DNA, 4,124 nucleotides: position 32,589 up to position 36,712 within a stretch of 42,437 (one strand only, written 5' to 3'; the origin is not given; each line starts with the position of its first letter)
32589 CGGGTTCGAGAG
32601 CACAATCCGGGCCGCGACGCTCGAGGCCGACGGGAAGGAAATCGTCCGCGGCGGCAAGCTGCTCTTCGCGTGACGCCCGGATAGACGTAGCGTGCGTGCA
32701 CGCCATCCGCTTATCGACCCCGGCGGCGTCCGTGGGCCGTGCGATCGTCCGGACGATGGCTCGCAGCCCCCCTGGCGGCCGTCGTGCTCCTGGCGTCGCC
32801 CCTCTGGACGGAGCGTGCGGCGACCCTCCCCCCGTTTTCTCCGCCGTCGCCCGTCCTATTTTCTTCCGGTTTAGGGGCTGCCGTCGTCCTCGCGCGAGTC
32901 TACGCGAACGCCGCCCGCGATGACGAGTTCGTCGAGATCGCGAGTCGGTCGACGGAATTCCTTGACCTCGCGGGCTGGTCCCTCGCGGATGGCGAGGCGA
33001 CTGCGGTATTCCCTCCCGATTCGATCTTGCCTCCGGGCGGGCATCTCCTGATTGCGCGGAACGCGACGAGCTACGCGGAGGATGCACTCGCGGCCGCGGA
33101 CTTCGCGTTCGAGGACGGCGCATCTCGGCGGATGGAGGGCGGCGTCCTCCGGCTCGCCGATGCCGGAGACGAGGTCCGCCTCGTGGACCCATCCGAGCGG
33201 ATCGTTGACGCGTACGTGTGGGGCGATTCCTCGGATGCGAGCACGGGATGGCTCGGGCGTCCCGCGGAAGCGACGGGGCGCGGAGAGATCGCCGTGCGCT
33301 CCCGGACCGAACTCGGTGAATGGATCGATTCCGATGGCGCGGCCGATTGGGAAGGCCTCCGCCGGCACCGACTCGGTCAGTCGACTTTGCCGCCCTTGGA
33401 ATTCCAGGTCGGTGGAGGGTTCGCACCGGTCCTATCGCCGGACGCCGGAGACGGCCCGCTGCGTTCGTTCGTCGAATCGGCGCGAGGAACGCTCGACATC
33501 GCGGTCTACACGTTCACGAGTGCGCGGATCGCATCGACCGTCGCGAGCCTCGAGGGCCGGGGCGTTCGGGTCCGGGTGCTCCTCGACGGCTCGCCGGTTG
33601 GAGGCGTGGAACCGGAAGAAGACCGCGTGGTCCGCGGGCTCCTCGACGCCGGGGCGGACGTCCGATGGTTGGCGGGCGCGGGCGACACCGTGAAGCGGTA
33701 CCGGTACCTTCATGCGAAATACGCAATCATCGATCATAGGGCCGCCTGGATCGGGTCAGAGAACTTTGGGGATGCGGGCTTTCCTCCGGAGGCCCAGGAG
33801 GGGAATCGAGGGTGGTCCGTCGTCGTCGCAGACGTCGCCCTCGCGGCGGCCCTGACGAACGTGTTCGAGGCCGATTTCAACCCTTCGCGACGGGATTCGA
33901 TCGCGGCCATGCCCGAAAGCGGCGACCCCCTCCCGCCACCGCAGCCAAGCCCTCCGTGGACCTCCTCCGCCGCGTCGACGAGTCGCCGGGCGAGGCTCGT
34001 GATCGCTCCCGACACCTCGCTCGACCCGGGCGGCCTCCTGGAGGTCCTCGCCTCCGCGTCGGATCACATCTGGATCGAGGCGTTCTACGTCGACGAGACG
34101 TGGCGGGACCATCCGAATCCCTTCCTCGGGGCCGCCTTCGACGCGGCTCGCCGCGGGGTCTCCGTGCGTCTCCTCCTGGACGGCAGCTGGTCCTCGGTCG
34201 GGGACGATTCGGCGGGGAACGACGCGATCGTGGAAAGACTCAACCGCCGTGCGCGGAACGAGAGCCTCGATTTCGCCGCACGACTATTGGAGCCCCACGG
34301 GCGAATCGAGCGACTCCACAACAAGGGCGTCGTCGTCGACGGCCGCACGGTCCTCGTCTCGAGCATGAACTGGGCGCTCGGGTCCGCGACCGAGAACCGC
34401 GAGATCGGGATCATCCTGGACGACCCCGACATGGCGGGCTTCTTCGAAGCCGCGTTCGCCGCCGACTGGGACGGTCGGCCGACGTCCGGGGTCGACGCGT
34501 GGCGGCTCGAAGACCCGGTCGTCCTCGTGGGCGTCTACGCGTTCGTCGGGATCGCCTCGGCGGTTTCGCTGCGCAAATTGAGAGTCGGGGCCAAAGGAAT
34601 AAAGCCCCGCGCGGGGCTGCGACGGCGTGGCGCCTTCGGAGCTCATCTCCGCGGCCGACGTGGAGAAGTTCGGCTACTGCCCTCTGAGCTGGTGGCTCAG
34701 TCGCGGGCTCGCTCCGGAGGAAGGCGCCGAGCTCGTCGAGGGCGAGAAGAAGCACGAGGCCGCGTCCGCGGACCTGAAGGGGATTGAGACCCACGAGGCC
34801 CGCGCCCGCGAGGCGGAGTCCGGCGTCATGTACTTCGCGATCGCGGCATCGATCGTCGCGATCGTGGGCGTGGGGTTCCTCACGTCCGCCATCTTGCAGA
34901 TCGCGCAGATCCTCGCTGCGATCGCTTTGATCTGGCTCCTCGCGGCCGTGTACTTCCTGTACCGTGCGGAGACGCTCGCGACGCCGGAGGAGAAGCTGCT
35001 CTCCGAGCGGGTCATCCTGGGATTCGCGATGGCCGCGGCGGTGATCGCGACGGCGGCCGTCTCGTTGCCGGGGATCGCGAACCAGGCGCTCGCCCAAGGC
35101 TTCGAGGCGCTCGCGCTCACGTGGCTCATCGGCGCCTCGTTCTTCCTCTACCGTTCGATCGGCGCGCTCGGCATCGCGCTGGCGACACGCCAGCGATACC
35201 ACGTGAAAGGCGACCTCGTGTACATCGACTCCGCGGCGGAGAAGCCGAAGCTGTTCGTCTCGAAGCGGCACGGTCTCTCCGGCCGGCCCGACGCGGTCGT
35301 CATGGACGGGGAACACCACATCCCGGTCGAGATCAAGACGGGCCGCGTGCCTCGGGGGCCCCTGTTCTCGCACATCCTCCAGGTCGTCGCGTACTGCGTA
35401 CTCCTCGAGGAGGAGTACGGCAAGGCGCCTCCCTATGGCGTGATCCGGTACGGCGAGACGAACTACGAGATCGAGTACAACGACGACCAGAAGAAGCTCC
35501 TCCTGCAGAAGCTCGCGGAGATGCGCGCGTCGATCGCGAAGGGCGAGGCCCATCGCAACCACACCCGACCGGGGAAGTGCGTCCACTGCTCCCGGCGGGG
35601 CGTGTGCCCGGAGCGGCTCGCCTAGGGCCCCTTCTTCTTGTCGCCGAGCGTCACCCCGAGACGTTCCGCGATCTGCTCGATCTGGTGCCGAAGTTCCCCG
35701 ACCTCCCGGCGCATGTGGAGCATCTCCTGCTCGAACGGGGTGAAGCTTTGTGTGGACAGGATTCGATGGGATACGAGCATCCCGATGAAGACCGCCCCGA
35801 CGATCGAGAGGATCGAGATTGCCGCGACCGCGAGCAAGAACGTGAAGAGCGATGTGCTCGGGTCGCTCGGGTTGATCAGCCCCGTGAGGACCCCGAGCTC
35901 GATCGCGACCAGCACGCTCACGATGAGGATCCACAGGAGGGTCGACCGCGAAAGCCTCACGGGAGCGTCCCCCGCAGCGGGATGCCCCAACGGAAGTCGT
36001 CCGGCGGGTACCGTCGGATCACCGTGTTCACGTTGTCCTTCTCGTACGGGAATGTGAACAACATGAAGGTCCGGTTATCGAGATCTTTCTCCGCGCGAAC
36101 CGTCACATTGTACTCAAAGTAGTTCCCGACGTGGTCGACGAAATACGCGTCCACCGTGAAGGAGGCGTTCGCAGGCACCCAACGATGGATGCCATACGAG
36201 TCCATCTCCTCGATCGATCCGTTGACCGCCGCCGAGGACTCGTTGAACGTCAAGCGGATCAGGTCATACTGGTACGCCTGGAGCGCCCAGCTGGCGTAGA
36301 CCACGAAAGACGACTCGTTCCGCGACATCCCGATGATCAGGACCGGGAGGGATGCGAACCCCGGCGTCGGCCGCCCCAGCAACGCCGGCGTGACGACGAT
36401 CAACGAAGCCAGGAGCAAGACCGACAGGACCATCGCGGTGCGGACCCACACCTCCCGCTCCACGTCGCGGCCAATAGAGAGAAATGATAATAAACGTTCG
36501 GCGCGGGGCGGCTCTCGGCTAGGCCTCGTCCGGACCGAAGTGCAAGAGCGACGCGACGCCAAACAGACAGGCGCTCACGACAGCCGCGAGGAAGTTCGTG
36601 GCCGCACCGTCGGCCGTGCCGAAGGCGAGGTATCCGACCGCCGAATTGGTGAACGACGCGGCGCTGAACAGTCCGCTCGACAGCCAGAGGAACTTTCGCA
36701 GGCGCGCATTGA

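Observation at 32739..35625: Extracellular LTD plus double-HKD (PLD-family) protein paired with a Cas4-like Fe-S nuclease that has four TM helices inserted into its core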

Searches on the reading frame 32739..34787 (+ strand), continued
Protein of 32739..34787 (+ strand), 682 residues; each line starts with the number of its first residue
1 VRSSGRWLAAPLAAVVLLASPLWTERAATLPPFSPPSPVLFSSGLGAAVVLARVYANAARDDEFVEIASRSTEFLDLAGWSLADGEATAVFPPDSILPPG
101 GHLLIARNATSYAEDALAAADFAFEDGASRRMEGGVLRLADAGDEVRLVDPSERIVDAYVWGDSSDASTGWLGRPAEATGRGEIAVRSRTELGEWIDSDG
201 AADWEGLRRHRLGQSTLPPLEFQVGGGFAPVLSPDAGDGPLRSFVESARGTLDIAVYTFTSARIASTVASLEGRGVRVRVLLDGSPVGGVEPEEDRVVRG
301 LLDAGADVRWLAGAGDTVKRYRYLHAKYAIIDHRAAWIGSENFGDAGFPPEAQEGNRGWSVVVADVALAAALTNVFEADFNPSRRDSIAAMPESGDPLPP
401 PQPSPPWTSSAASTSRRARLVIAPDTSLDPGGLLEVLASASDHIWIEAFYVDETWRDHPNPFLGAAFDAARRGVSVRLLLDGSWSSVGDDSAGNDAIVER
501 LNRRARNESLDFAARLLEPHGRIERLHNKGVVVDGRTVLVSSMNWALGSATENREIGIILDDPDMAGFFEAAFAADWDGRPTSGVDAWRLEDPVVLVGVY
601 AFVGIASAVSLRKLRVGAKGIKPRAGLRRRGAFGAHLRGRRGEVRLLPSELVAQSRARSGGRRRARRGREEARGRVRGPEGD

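Call 56: predict_structure(alignment_id=A2)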
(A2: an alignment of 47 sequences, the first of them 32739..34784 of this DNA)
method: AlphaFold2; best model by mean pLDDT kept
length: 682 residues; sequences in the alignment: 47
mean_pLDDT: 73.1   pTM: 0.65
mean pLDDT of the five models: 73.1, 72.6, 72.6, 71.4, 70.3
residues with pLDDT >= 90: 220; 70-90: 203; 50-70: 121; < 50: 138
segments of 3 or more residues with pLDDT < 50: 1-6, 19-38, 58-61, 108-119, 173-183, 204-213, 485-491, 617-648, 650-682
pLDDT, mean of each block of 10 residues (from residue 1): 46 54 32 44 69 61 72 86 82 82 63 40 63 69 71 82 57 44 59 62 47 59 85 89 94 95 95 94 71 89 94 68 89 95 91 90 92 92 83 82 78 76 81 89 96 80 95 97 57 82 97 91 89 97 88 89 93 91 60 77 86 57 36 31 38 31 30 31 32
secondary structure, 60 per line:
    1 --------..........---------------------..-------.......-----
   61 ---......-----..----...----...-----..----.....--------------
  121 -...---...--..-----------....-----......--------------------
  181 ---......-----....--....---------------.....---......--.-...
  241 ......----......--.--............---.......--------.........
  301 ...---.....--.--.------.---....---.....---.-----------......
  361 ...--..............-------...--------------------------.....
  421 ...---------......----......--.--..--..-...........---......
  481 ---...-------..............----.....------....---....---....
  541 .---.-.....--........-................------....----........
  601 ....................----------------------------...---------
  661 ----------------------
elements in order (helices of 4 or more, strands of 3 or more residues): H9-18 E49-55 E64-69 E81-83 E88-90 E102-106 E122-124 E128-130 E146-149 E155-160 E184-189 E195-198 H201-204 E220-224 E228-233 H238-246 E251-256 H262-273 E277-283 H292-303 E307-311 E328-331 E335-339 E355-363 H366-379 E387-389 E416-423 H433-438 E443-448 H461-471 E475-480 H494-507 E512-516 E523-526 E530-533 E537-541 H547-551 E554-561 H563-578 H585-588 H593-620

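Call 59: fold_search(model_id=the predicted structure, library=pdb)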
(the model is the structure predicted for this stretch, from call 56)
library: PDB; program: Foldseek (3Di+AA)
matches with E <= 10: 716; with E <= 0.001: 147
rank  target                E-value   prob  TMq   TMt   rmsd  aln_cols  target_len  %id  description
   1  7e0m_A                1.6e-21  1.00  0.39  0.66   8.9       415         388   18  Crystal structure of phospholipase D (released 2021-12-22)
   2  7e0m_B                2.2e-21  1.00  0.39  0.66   9.3       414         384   18  Crystal structure of phospholipase D (released 2021-12-22)
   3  8v07_B                1.9e-20  1.00  0.40  0.64   8.8       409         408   21  Crystal structure of mouse PLD3 co-crystallized with 5'Pi-ssDNA for 30 days (released 2024-03-13)
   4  8v07_C                2.1e-20  1.00  0.38  0.61   8.5       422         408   21  Crystal structure of mouse PLD3 co-crystallized with 5'Pi-ssDNA for 30 days (released 2024-03-13)
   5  8q1k_A                2.3e-20  1.00  0.39  0.61   8.8       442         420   19  Structural analysis of PLD3 reveals insights into the mechanism of lysosomal 5' exonuclease-mediated nucleic acid degr (released 2023-12-06)
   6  8v07_D                4.4e-20  1.00  0.38  0.62   8.3       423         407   20  Crystal structure of mouse PLD3 co-crystallized with 5'Pi-ssDNA for 30 days (released 2024-03-13)
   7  8v07_A                4.4e-20  1.00  0.38  0.62   8.4       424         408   20  Crystal structure of mouse PLD3 co-crystallized with 5'Pi-ssDNA for 30 days (released 2024-03-13)
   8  8v06_C                4.4e-20  1.00  0.39  0.62   9.3       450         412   20  Crystal structure of mouse PLD3 co-crystallized with 5'Pi-ssDNA for 9 days (released 2024-03-13)
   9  8v5t_A                4.9e-20  1.00  0.40  0.64   9.5       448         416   20  Crystal structure of Alzheimers disease phospholipase D3 (released 2024-10-09)
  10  8q1x_B                6.5e-20  1.00  0.39  0.62   8.8       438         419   20  Structural analysis of PLD3 reveals insights into the mechanism of lysosomal 5' exonuclease-mediated nucleic acid degr (released 2023-12-06)
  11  8v06_B                6.5e-20  1.00  0.38  0.61   9.3       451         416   20  Crystal structure of mouse PLD3 co-crystallized with 5'Pi-ssDNA for 9 days (released 2024-03-13)
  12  9vbg_A                8.7e-20  1.00  0.38  0.60   8.5       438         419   20  Cryo-EM structure of human PLD3 apo form (released 2025-12-24)
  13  8q1x_A                1.1e-19  1.00  0.38  0.60   8.9       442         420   20  Structural analysis of PLD3 reveals insights into the mechanism of lysosomal 5' exonuclease-mediated nucleic acid degr (released 2023-12-06)
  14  8v06_A                1.7e-19  1.00  0.38  0.61   9.3       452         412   20  Crystal structure of mouse PLD3 co-crystallized with 5'Pi-ssDNA for 9 days (released 2024-03-13)
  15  9vbh_A                2.4e-19  1.00  0.38  0.59   8.7       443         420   19  Cryo-EM structure of human PLD3 bound to ssDNA (poly(T)) (released 2025-12-24)
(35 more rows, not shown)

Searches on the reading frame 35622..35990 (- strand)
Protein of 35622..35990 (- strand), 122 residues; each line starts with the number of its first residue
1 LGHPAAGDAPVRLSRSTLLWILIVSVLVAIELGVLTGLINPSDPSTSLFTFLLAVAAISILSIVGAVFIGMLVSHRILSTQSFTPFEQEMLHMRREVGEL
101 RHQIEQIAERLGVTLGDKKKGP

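Call 3: search_protein_families(library=pfam, proteins=[window:35622-35990:-], max_evalue=0.01)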
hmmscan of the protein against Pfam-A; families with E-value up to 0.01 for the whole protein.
window:35622-35990:- (122 aa): 1 family
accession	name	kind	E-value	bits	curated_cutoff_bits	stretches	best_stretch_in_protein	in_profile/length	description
PF20563.3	DUF6773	-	0.0033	17.7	27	1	12-81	82-151/163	Family of unknown function (DUF6773)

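Call 4: search_protein_families(library=padloc, proteins=[window:35622-35990:-], max_evalue=0.01)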
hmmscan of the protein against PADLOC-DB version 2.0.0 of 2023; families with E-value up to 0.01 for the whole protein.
window:35622-35990:- (122 aa): 0 families

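Call 38: search_protein_families(library=ncbifam, proteins=[window:35622-35990:-], max_evalue=0.01)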
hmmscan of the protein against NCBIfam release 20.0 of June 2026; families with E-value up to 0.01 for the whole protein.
window:35622-35990:- (122 aa): 1 family
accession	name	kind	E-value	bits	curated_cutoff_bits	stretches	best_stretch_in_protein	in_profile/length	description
NF011180.0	PRK14585.1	equivalog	0.0081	16.5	191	1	16-69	22-75/137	poly-beta-1,6-N-acetyl-D-glucosamine biosynthesis protein PgaD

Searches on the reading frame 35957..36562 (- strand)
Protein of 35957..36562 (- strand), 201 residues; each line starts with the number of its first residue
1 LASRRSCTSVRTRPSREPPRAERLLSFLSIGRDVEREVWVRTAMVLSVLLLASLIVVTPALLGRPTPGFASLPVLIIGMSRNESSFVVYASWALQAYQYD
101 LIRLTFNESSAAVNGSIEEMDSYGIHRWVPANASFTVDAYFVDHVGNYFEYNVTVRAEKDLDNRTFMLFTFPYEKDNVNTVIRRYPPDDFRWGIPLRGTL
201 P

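Call 3: search_protein_families(library=pfam, proteins=[window:35957-36562:-], max_evalue=0.01)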
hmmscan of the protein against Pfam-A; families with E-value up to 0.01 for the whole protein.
window:35957-36562:- (201 aa): 0 families

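Call 4: search_protein_families(library=padloc, proteins=[window:35957-36562:-], max_evalue=0.01)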
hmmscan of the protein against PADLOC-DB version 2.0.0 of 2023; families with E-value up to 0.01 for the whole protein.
window:35957-36562:- (201 aa): 0 families

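Call 38: search_protein_families(library=ncbifam, proteins=[window:35957-36562:-], max_evalue=0.01)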
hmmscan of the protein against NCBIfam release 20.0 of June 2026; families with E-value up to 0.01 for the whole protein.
window:35957-36562:- (201 aa): 0 families
